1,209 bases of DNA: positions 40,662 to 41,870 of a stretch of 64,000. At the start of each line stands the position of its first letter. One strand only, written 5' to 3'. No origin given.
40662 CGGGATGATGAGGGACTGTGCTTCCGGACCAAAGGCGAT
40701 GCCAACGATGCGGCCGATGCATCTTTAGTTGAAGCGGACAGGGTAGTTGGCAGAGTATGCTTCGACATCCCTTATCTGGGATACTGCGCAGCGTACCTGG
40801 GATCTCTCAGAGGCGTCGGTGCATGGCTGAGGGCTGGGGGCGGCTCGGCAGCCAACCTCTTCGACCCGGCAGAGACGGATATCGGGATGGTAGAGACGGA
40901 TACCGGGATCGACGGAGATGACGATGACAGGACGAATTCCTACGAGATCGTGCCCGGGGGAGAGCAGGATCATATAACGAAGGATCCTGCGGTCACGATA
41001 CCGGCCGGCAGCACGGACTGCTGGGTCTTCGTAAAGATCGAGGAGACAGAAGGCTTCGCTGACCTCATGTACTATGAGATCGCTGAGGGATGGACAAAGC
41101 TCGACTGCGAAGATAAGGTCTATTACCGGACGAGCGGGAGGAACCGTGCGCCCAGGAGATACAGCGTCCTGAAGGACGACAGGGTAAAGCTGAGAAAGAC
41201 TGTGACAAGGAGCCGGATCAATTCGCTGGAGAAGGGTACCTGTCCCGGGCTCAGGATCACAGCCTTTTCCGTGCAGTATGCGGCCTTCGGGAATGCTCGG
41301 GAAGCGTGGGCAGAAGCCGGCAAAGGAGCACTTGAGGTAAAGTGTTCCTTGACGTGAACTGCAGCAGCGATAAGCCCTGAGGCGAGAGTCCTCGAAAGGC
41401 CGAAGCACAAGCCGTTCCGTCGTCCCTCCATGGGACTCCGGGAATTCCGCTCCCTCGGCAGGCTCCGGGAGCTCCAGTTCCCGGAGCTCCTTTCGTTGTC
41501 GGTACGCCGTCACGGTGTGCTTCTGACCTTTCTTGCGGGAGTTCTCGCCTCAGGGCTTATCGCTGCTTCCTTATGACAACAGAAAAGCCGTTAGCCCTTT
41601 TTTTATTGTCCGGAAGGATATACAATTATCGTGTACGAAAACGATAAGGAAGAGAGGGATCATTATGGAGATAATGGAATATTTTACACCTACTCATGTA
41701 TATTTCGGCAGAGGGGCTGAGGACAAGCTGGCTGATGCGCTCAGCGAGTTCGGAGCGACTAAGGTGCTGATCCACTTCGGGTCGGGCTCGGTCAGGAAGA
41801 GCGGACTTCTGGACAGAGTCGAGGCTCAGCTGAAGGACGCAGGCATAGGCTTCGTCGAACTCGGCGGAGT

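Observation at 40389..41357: SipW signal peptidase fused to a copy of its presumed substrate domain through a SipW-type cleavage-like motif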

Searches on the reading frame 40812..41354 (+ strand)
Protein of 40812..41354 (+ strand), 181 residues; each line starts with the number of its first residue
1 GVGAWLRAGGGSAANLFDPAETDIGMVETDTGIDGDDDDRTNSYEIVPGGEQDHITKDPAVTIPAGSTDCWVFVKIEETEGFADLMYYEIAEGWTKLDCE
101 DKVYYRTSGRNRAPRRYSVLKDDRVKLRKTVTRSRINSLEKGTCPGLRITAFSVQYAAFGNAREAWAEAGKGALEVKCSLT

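Call 9: search_protein_families(library=pfam, proteins=[window:40812-41354:+], max_evalue=10)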
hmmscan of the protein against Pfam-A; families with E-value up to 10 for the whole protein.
seq(181 aa): 0 families

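Call 10: search_protein_families(library=ncbifam, proteins=[window:40812-41354:+], max_evalue=10)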
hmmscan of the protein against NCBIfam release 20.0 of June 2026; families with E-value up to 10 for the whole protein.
seq(181 aa): 2 families
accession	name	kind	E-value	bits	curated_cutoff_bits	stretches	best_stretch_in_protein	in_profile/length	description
TIGR04544.1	3metArgNH2trans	equivalog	0.089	11.9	350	1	62-88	295-321/366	beta-methylarginine biosynthesis bifunctional aminotransferase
NF001579.0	PRK00392.6-2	equivalog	0.091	12.8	58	0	119-145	14-39/72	DNA-directed RNA polymerase subunit omega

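Call 13: find_homologous_proteins(query=window:40812-41354:+, max_evalue=0.001)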
Query seq(181 aa) (181 aa): 3 proteins with E <= 0.001 among 69 candidates.
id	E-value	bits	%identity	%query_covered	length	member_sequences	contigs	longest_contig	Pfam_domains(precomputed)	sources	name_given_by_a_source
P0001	2.4e-100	352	89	97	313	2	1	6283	PF10502.15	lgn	-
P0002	1.8e-97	343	88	96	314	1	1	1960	PF10502.15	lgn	-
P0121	4.5e-14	71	36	86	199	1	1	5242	-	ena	-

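Call 36: find_homologous_proteins(query=A2, max_evalue=0.001)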
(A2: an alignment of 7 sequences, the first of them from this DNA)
Query A2 (7 sequences) (181 aa, profile of the alignment): 6166 proteins with E <= 0.001 among 8000 candidates; the best 120 are listed.
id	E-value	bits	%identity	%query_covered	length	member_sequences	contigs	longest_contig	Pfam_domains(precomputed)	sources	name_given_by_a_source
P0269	3.0e-69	251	39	94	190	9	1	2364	-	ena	-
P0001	6.1e-69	250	89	97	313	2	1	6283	PF10502.15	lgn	-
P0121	1.1e-68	249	36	86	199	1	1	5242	-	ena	-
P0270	1.3e-68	249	41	94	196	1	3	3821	-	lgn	-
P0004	9.4e-68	246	29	94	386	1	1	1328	PF10502.15,PF12389.14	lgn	-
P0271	4.5e-67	244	42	93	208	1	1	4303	-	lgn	-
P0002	4.9e-67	243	88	96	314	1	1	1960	PF10502.15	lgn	-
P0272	7.6e-67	243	30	88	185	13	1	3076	PF12389.14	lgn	-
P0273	1.5e-66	242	29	94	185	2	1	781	PF12389.14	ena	-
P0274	3.2e-66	241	44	92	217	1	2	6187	-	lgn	-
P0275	5.2e-66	240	29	94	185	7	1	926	PF12389.14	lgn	-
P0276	1.1e-65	239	30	88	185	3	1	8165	PF12389.14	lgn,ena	-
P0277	1.3e-65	239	41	93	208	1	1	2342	-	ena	-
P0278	1.9e-65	238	40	90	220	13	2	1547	-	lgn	-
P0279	4.3e-65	237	43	92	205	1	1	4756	-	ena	-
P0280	6.1e-65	237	30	88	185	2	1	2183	PF12389.14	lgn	-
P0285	3.2e-64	234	39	93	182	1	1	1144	PF12389.14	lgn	-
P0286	3.3e-64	234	38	93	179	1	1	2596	PF12389.14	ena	-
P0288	5.8e-64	233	39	93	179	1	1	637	PF12389.14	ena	-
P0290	1.2e-63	232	37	92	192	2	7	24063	PF12389.14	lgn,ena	-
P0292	1.9e-63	232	35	93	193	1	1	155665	PF12389.14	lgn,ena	-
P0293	7.6e-63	230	38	91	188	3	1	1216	PF12389.14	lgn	-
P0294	7.7e-63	230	36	92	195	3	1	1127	PF12389.14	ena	-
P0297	2.2e-62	228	40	88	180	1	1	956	PF12389.14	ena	-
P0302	3.2e-62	228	40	88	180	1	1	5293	PF12389.14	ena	-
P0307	7.5e-62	227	40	94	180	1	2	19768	PF12389.14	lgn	-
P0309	2.4e-61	225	26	93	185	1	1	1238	PF12389.14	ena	-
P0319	2.3e-60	222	32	92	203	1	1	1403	PF12389.14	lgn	-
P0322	2.7e-60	221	39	93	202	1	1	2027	PF12389.14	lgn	-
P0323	2.7e-60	221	37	92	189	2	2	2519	PF12389.14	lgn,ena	-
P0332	5.8e-60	220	38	95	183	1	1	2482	PF12389.14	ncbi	-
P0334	6.9e-60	220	39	86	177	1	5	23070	PF12389.14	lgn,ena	-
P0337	8.0e-60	220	38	94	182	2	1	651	PF12389.14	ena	-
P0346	1.5e-59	219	35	93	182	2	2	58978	PF12389.14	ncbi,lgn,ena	-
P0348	1.8e-59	219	39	86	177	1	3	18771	PF12389.14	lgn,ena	-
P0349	1.8e-59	219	36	94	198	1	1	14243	PF12389.14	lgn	-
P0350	1.9e-59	219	38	93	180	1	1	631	PF12389.14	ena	-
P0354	2.6e-59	218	38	94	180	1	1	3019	PF12389.14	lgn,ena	-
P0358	2.9e-59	218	35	92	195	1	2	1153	PF12389.14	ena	-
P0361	3.1e-59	218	36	94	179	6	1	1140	PF12389.14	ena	-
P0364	3.3e-59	218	39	86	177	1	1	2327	PF12389.14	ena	-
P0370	3.4e-59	218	40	94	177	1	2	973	PF12389.14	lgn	-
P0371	3.5e-59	218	31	86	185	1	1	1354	PF12389.14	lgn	-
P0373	3.6e-59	218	38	94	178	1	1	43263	PF12389.14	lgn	-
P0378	4.5e-59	217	38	92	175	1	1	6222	PF12389.14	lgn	-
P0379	4.6e-59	217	39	94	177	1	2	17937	PF12389.14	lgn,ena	-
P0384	5.4e-59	217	38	93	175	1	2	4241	PF12389.14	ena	-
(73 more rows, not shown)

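Call 51: predict_structure(alignment_id=A4)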
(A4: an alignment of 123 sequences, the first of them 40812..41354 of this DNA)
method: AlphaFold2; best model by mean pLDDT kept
length: 181 residues; sequences in the alignment: 123
mean_pLDDT: 70.7   pTM: 0.75
mean pLDDT of the five models: 70.7, 70.0, 68.9, 68.4, 64.6
residues with pLDDT >= 90: 31; 70-90: 82; 50-70: 37; < 50: 31
segments of 3 or more residues with pLDDT < 50: 1-22, 173-181
pLDDT, mean of each block of 10 residues (from residue 1): 29 28 61 59 58 75 82 85 87 95 92 88 86 72 71 83 87 39 33
secondary structure, 60 per line:
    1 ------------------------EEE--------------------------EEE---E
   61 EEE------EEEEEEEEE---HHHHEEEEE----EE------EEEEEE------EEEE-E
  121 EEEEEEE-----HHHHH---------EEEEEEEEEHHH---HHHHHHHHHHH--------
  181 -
elements in order: E25-27 E54-56 E60-63 E70-78 H82-85 E86-90 E103-108 E115-118 E120-127 H133-137 E147-155 H162-172

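Call 54: fold_search(model_id=the predicted structure, library=pdb)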
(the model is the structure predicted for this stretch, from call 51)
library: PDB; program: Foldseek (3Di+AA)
matches with E <= 10: 1029; with E <= 0.001: 0
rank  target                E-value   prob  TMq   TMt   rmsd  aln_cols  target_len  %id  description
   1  7ueg_A                1.9e-02  0.63  0.30  0.30  13.5       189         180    8  Cryo-EM of bundling pili from Pyrobaculum calidifontis (released 2022-06-29)
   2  2xbz_A                6.2e-02  0.44  0.22  0.29  10.3       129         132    8  Multiple oligomeric forms of the Pseudomonas aeruginosa RetS sensor domain modulate accessibility to the ligand-bindin (released 2010-06-30)
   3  9ifr                  7.0e-02  0.77  0.30  0.40   6.0       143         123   12  CLIPPER domain from the Gram-negative fibrillar adhesin "B9T28_05395 (released 2025-11-26)
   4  7p2d_A                7.0e-02  0.35  0.27  0.09  10.1       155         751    9  Structure of alphaMbeta2/Cd11bCD18 headpiece in complex with a nanobody (released 2022-05-04)
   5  9bdu_A                8.7e-02  0.57  0.26  0.18   8.4       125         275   13  NF-kappaB RelA homo-dimer bound to AT-centric kappaB DNA (released 2024-04-24)
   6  3v4v_C                9.2e-02  0.57  0.32  0.12   8.5       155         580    9  crystal structure of a4b7 headpiece complexed with Fab ACT-1 and RO0505376 (released 2012-01-11)
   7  9bdv_A                9.2e-02  0.47  0.20  0.14   8.9        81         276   12  NF-kappaB RelA homo-dimer bound to TA-centric kappaB DNA (released 2024-04-24)
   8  9t5w_A                9.2e-02  0.18  0.22  0.08  16.2       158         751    9  Cryo-EM structure of mutant R61H alphaM/beta2 headpiece complex (released 2026-03-25)
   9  9bdw_A                9.7e-02  0.51  0.25  0.17   9.3       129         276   11  NF-kappaB RelA homo-dimer bound to GC-centric kappaB DNA (released 2024-04-24)
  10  3coo_B                1.3e-01  0.41  0.26  0.31   8.0       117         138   14  The crystal structure of Reelin-N domain of F-spondin (released 2008-08-26)
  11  7ta6_B                1.3e-01  0.11  0.18  0.21  16.1       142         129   13  Trimer-to-Monomer Disruption of Tumor Necrosis Factor-alpha (TNF-alpha) by unnatural alpha/beta-peptide-1 (released 2022-06-29)
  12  2o61_A                1.3e-01  0.25  0.23  0.10  13.1       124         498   12  Crystal Structure of NFkB, IRF7, IRF3 bound to the interferon-b enhancer (released 2007-07-24)
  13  9vjj_A                1.4e-01  0.04  0.12  0.09  17.7       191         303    9  Crystal Structure of human Latent TGF-beta1 in complex with SOF10 (released 2026-02-04)
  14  9bab                  1.5e-01  0.25  0.28  0.33  14.3       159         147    9  Cryo-EM of Hyper2 tube, ~27 nm diameter (released 2025-04-09)
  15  7op0_A                1.5e-01  0.11  0.21  0.05  17.9       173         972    9  Crystal structure of complement C5 in complex with chemically synthesized K92 knob domain. (released 2022-04-06)
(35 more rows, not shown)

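Call 55: search_solved_structures(query=A4, max_evalue=10, show_alignments=2)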
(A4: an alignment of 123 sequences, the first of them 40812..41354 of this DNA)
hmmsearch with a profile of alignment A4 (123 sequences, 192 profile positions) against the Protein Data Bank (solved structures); distinct sequences matched with E-value up to 10: 0.

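Call 56: search_protein_families(library=pfam, alignment_id=A4, max_evalue=0.01)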
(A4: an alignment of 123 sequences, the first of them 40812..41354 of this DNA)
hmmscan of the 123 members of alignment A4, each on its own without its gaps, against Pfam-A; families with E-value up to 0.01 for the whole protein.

A. member 1, window:40812-41354:+ (181 aa): 0 families

B. families by the number of members that match (of 123 scanned): 9 families
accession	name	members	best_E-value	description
PF12389.13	Peptidase_M73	84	1.8e-09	Camelysin metallo-endopeptidase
PF08522.16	BT_3987-like_N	1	0.00022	BT_3987-like, N-terminal domain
PF13202.12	EF-hand_5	1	0.00094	EF hand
PF09610.15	Myco_arth_vir_N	1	0.0013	Mycoplasma virulence signal region (Myco_arth_vir_N)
PF02617.22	ClpS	1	0.0014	ATP-dependent Clp protease adaptor protein ClpS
PF14155.11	DUF4307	1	0.0019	Domain of unknown function (DUF4307)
PF12657.13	TFIIIC_delta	1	0.0046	Transcription factor IIIC subunit delta bet-propeller domain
PF15281.11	Consortin_C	1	0.0056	Consortin C-terminus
PF00036.39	EF-hand_1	1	0.0097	EF hand domain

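Call 57: search_protein_families(library=ncbifam, alignment_id=A4, max_evalue=0.01)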
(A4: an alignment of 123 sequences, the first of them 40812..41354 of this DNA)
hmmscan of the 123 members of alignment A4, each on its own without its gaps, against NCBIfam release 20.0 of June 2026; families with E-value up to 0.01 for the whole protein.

A. member 1, window:40812-41354:+ (181 aa): 0 families

B. families by the number of members that match (of 123 scanned): 12 families
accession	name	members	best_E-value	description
TIGR04088.1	cognate_SipW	74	1e-08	SipW-dependent-type signal peptide-containing protein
TIGR04090.1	exp_by_SipW_IV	31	6e-08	BsaA family SipW-dependent biofilm matrix protein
TIGR04089.1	exp_by_SipW_III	24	1.1e-05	alternate-type signal peptide domain-containing protein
NF046066.1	BioflmMtrxTasA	19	1.7e-05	biofilm matrix protein TasA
NF050055.1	SerProtHtrAMycob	10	0.00094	serine protease HtrA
NF002364.0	PRK01346.1-1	5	2.1e-05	enhanced intracellular survival protein Eis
NF041144.1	expansin_EXLX1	4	0.0028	expansin EXLX1 family cellulose-binding protein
NF004643.0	PRK05989.2-1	3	0.004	cobaltochelatase subunit CobN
TIGR00185.1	tRNA_yibK_trmL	2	0.0026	tRNA (uridine(34)/cytosine(34)/5-carboxymethylaminomethyluridine(34)-2'-O)-methyltransferase TrmL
NF042931.1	SAG1386_EF1546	1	0.0048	SAG1386/EF1546 family surface-associated protein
NF006215.0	PRK08343.1-1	1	0.0059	preprotein translocase subunit SecD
NF033483.0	PknB_PASTA_kin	1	0.0099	Stk1 family PASTA domain-containing Ser/Thr kinase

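Call 81: find_encoding_contigs(protein=P0276, flank=3000, max_places=3)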
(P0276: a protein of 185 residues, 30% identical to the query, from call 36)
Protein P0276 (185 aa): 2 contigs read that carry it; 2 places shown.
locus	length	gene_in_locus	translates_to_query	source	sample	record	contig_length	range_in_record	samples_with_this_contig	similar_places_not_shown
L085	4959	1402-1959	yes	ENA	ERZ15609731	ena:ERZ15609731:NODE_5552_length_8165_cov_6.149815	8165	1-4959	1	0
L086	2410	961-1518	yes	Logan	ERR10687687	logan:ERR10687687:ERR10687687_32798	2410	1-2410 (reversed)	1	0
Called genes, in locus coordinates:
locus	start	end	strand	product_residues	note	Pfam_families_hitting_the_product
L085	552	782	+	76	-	-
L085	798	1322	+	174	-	PF10502:Peptidase_S26 (weak)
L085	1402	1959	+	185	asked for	PF12389:Peptidase_M73 (weak)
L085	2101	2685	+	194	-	-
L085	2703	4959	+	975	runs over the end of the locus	-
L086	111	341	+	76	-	-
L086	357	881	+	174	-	PF10502:Peptidase_S26 (weak)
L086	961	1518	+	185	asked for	PF12389:Peptidase_M73 (weak)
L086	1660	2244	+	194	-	-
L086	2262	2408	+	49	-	?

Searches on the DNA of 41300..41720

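Call 67: search_rna_families(source=window, start=41300, end=41720, threshold=evalue, max_evalue=1)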
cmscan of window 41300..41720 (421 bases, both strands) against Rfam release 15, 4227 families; matches with E-value up to 1: 0.
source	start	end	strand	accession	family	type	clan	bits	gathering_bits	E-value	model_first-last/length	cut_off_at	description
